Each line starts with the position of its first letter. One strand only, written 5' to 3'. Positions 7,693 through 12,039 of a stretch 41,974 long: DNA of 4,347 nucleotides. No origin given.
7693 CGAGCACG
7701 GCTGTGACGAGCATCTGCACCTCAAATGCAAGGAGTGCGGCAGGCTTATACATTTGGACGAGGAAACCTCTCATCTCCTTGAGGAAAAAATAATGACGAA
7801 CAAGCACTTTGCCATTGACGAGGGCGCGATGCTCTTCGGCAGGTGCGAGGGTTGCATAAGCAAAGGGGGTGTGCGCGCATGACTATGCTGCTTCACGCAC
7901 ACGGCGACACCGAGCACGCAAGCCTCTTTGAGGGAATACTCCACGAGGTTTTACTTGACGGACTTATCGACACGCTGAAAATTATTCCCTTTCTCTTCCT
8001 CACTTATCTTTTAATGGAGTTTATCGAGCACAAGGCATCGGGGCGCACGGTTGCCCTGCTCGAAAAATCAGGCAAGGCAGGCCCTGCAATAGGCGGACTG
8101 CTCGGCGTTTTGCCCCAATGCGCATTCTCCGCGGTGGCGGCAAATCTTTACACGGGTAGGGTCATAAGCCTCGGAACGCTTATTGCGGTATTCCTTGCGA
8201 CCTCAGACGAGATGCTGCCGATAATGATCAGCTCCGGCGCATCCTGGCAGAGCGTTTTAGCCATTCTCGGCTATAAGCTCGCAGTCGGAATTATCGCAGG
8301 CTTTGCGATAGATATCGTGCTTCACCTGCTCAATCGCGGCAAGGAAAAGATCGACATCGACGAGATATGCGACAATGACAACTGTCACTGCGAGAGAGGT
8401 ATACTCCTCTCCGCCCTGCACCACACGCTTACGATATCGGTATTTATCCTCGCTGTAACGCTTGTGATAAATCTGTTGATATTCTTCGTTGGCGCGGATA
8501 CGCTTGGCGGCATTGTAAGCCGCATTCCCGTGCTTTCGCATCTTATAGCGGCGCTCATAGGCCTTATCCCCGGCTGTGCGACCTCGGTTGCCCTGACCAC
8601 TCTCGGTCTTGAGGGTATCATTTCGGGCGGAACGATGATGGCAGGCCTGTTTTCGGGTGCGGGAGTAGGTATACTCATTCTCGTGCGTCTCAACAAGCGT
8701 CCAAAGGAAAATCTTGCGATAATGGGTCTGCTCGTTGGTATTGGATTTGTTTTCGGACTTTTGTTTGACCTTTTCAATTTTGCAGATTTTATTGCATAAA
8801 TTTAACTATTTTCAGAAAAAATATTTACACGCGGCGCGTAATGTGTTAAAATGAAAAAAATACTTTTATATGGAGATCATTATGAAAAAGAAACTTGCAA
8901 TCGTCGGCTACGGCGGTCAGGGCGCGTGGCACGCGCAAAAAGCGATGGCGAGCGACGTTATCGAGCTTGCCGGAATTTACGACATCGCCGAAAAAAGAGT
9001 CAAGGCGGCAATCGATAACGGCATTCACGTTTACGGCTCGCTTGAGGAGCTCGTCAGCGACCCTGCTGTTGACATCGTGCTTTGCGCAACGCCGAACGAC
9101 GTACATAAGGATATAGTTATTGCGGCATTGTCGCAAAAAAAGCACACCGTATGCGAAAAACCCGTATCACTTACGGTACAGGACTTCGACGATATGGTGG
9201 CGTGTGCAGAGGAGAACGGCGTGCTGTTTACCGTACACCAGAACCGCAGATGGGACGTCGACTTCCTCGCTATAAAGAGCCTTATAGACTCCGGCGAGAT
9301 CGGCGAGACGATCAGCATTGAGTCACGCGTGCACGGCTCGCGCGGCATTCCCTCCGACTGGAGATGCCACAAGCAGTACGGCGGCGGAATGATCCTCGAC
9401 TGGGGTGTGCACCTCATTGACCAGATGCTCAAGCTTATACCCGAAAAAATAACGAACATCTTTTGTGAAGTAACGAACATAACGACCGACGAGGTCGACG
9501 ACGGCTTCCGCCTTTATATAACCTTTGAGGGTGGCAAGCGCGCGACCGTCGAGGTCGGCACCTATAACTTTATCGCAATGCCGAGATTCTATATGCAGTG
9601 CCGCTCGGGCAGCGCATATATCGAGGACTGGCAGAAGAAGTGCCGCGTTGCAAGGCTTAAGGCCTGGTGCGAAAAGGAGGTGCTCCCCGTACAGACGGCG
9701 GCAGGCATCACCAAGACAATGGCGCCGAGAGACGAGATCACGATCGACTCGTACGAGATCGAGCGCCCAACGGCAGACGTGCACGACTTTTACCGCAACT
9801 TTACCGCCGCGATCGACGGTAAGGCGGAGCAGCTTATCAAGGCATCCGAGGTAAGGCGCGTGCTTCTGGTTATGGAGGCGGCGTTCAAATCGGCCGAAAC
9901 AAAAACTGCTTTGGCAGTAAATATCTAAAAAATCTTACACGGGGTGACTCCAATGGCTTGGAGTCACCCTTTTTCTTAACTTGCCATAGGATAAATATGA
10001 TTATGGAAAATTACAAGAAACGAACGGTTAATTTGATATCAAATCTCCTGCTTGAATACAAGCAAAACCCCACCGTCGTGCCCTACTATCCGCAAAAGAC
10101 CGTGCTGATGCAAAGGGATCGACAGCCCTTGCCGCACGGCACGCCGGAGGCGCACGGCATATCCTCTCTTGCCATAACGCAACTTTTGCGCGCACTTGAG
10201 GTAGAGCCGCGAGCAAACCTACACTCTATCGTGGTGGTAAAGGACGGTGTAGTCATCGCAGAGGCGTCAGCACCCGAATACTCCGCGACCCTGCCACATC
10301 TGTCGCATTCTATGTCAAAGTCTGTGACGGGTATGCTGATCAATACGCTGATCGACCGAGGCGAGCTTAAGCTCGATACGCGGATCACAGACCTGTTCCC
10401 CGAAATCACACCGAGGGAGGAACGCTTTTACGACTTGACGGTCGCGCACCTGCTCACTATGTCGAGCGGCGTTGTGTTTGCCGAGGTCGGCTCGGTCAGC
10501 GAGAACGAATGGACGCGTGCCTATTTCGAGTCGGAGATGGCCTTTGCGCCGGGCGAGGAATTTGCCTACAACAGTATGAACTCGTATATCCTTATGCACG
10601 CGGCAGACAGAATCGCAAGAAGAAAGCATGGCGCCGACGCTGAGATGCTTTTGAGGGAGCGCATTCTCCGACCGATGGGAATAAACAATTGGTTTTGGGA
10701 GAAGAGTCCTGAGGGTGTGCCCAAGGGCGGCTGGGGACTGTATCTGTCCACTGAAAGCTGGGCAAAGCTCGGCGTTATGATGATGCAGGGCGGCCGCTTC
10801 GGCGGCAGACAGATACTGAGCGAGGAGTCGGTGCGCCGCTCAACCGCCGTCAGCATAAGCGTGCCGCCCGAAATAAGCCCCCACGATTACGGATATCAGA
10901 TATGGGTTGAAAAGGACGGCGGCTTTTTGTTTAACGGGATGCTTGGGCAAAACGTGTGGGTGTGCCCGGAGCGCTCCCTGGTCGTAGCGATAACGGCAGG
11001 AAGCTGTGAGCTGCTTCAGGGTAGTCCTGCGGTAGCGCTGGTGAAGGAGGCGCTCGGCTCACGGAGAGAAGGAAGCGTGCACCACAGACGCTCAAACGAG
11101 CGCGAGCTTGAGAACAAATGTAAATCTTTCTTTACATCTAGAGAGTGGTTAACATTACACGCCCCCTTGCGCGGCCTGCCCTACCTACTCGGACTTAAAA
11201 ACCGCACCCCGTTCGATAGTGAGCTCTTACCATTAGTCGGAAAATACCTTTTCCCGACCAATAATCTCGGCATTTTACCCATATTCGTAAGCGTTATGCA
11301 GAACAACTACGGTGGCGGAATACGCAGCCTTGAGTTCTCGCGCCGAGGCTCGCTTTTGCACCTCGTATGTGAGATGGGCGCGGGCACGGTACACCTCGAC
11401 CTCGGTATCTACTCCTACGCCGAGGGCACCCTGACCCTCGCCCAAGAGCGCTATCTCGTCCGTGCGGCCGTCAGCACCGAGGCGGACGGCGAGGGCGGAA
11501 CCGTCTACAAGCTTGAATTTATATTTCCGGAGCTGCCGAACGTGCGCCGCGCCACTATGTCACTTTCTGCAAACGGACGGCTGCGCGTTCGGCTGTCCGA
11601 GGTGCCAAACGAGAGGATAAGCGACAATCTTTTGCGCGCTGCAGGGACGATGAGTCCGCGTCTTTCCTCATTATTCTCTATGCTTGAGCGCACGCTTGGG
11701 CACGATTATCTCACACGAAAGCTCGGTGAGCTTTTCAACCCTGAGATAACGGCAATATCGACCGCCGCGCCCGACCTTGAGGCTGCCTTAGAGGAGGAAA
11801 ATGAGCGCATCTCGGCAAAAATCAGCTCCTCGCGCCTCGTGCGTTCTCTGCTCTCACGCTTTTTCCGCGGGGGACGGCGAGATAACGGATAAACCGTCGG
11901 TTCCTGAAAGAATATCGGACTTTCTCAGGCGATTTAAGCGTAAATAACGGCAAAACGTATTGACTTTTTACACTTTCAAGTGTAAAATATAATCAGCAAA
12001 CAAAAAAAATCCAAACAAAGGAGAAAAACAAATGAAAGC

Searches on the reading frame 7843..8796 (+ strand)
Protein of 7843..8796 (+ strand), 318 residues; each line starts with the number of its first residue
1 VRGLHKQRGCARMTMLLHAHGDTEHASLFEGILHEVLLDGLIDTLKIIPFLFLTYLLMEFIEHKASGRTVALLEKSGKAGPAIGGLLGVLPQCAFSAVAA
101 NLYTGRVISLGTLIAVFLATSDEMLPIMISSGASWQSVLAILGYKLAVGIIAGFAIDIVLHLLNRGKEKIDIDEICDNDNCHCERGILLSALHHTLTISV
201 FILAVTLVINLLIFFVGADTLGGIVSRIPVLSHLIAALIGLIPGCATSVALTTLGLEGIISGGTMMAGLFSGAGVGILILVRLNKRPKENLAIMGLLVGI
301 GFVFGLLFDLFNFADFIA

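Call 10: search_protein_families(library=pfam, proteins=[window:7843-8796:+], max_evalue=0.00001)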
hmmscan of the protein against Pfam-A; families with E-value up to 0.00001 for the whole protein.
window:7843-8796:+ (318 aa): 1 family
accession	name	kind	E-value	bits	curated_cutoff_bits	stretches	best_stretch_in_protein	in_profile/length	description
PF11449.14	ArsP_2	-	7.5e-21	75.1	32.5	2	46-159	16-129/359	Putative, 10TM heavy-metal exporter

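Call 62: search_protein_families(library=ncbifam, proteins=[window:7843-8796:+], max_evalue=0.001)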
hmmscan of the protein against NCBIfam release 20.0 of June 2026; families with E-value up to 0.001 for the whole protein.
window:7843-8796:+ (318 aa): 1 family
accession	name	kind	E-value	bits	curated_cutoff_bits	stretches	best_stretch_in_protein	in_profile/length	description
NF037962.1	arsenic_eff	subfamily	6.6e-88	294.8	100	1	43-305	1-287/287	arsenic efflux protein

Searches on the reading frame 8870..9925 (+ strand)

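Call 10: search_protein_families(library=pfam, proteins=[window:8870-9925:+], max_evalue=0.00001)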
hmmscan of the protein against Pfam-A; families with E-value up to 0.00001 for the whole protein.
window:8870-9925:+ (352 aa): 4 families
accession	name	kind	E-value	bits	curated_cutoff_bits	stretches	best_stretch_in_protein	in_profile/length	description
PF01408.29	GFO_IDH_MocA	-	3.2e-28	99.3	24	1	8-122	2-118/120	Oxidoreductase family, NAD-binding Rossmann fold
PF22725.1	GFO_IDH_MocA_C3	-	1.4e-23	83.7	27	1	132-248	1-122/124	GFO/IDH/MocA C-terminal domain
PF02894.22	GFO_IDH_MocA_C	-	2.1e-14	54.3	22.9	1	136-348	1-216/218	Oxidoreductase family, C-terminal alpha/beta domain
PF07991.19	KARI_N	-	1.3e-06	28.5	20.6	1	4-87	2-81/165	Acetohydroxy acid isomeroreductase, NADPH-binding domain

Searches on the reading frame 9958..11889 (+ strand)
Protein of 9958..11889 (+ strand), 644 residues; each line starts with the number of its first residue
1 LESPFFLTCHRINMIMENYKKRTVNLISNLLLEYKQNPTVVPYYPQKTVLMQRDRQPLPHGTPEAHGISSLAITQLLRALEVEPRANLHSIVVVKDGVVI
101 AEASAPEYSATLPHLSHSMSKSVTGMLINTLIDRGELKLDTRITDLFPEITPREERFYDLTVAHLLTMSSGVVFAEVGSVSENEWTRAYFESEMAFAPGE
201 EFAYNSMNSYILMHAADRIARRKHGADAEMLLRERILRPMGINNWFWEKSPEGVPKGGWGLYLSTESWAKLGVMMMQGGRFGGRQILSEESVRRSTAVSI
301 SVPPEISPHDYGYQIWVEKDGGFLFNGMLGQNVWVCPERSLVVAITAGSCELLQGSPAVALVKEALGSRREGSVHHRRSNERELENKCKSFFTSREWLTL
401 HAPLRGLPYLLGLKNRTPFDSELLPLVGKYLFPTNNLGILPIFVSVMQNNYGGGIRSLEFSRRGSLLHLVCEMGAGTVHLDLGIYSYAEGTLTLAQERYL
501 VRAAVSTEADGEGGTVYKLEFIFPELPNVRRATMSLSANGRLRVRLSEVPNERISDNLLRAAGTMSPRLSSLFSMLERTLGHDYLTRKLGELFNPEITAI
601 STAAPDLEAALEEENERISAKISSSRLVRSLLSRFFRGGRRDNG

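Call 10: search_protein_families(library=pfam, proteins=[window:9958-11889:+], max_evalue=0.00001)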
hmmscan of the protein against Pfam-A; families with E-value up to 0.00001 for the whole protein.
window:9958-11889:+ (644 aa): 1 family
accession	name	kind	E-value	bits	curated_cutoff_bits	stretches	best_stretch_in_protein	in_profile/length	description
PF00144.29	Beta-lactamase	-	2.3e-26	93.2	27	1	90-346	18-307/329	Beta-lactamase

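Call 62: search_protein_families(library=ncbifam, proteins=[window:9958-11889:+], max_evalue=0.001)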
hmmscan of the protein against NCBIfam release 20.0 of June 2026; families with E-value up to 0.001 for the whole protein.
window:9958-11889:+ (644 aa): 13 families
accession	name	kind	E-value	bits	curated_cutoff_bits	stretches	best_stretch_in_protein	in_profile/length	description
NF045925.1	3-sucCA_synth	equivalog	4.9e-53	180.3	800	1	57-366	26-327/498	3-succinylated cholic acid synthase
NF000185.2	BlaEC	exception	1e-08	34.5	850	1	117-251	79-209/377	BlaEC family class C beta-lactamase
NF038269.1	lipase_LipE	equivalog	1.4e-07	31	750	1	111-243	85-218/407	lipase LipE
NF012173.1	CMY2-MIR-ACT-EC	exception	1e-06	27.8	680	1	110-249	77-210/380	CMY2/MIR/ACT/EC family class C beta-lactamase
NF040478.1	blaLAQ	exception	3.1e-06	26.4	850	1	103-248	69-208/380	LAQ family class C beta-lactamase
NF038238.1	blaBUT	exception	5.5e-06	25.7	850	1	117-244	85-208/383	BUT family class C beta-lactamase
NF041662.1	ampC_Kaer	exception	7.5e-06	24.9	825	1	117-246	83-208/381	AmpC-Kaer family extended-spectrum class C beta-lactamase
NF000191.1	CMY2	exception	1.2e-05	24.3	800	1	111-244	78-206/381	CMY-2 family class C beta-lactamase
NF000385.4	blaACT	exception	2.6e-05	23.4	810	1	103-245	70-207/380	ACT family cephalosporin-hydrolyzing class C beta-lactamase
NF000419.2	blaCMH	exception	0.00016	20.9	875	1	104-251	71-212/381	CMH family class C beta-lactamase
NF033085.1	bla_class_C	equivalog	0.0003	19.7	415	1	109-248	52-186/356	class C beta-lactamase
NF052353.1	EstBLacLipLMycb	equivalog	0.00078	18.4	650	0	108-251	69-210/420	esterase/beta-lactamase LipL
NF038089.1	blaYRC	exception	0.0009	18.3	870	0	111-251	78-212/381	YRC family class C beta-lactamase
